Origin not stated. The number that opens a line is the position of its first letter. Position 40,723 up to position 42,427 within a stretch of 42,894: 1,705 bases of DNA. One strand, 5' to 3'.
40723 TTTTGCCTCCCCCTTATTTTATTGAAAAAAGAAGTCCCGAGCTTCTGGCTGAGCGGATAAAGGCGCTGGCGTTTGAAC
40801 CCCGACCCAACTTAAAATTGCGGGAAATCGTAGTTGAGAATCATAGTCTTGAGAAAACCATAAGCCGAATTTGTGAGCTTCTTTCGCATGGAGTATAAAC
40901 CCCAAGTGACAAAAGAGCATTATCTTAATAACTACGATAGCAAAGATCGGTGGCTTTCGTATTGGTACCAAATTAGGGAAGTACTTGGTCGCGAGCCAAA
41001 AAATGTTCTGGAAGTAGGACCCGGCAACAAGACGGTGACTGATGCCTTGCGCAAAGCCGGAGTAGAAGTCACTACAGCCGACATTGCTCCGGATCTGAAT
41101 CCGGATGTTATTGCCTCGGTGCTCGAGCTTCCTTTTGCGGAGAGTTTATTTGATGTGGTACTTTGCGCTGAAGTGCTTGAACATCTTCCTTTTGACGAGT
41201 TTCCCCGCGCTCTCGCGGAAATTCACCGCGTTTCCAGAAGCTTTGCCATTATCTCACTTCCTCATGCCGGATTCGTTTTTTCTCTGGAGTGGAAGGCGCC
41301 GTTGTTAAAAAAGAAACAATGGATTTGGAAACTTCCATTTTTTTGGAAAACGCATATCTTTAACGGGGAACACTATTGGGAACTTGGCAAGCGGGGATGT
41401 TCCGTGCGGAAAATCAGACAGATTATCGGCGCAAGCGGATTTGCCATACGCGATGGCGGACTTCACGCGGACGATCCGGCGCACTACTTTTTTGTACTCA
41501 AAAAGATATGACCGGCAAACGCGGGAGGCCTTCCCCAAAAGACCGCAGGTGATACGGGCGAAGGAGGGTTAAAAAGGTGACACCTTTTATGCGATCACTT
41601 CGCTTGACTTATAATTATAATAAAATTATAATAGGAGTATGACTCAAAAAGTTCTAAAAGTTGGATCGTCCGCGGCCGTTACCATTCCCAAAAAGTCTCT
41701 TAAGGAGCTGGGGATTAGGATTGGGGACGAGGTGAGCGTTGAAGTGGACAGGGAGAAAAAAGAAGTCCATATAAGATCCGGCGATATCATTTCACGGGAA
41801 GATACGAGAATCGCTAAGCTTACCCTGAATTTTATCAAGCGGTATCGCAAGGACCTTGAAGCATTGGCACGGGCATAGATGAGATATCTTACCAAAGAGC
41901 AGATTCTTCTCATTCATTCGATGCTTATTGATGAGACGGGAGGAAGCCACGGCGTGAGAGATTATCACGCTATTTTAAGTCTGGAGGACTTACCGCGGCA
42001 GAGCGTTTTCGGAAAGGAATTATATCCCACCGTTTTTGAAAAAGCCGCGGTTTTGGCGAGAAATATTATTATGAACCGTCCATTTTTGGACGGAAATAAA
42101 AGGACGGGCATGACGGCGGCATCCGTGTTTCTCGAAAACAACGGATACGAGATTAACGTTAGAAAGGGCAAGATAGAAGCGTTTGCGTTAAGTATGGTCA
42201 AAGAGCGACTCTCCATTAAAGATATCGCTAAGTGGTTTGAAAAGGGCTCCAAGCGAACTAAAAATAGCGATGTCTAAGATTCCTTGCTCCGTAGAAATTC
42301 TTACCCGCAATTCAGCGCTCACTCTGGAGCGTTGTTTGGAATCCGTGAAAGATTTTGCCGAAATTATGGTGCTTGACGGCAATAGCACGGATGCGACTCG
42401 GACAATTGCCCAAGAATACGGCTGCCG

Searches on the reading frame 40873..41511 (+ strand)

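Call 72: search_protein_families(library=pfam, proteins=[window:40873-41511:+], max_evalue=0.0001)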
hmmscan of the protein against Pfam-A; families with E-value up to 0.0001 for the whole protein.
window:40873-41511:+ (212 aa): 4 families
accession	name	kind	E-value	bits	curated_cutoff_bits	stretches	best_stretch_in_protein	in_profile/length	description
PF08241.18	Methyltransf_11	-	9.5e-12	45.8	21.2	1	46-122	1-88/95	Methyltransferase domain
PF13489.12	Methyltransf_23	-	3.1e-10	40.5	27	1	39-131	20-120/164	Methyltransferase domain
PF13649.12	Methyltransf_25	-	2.1e-08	35.2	27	1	45-122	1-94/97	Methyltransferase domain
PF08242.18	Methyltransf_12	-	7.8e-05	23.8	30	0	46-120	1-91/98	Methyltransferase domain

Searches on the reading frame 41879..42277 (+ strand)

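Call 72: search_protein_families(library=pfam, proteins=[window:41879-42277:+], max_evalue=0.0001)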
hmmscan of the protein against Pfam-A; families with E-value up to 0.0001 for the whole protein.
window:41879-42277:+ (132 aa): 1 family
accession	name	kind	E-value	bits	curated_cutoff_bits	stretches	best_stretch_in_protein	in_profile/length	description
PF02661.23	Fic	-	1e-15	58.8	24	1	3-85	1-93/93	Fic/DOC family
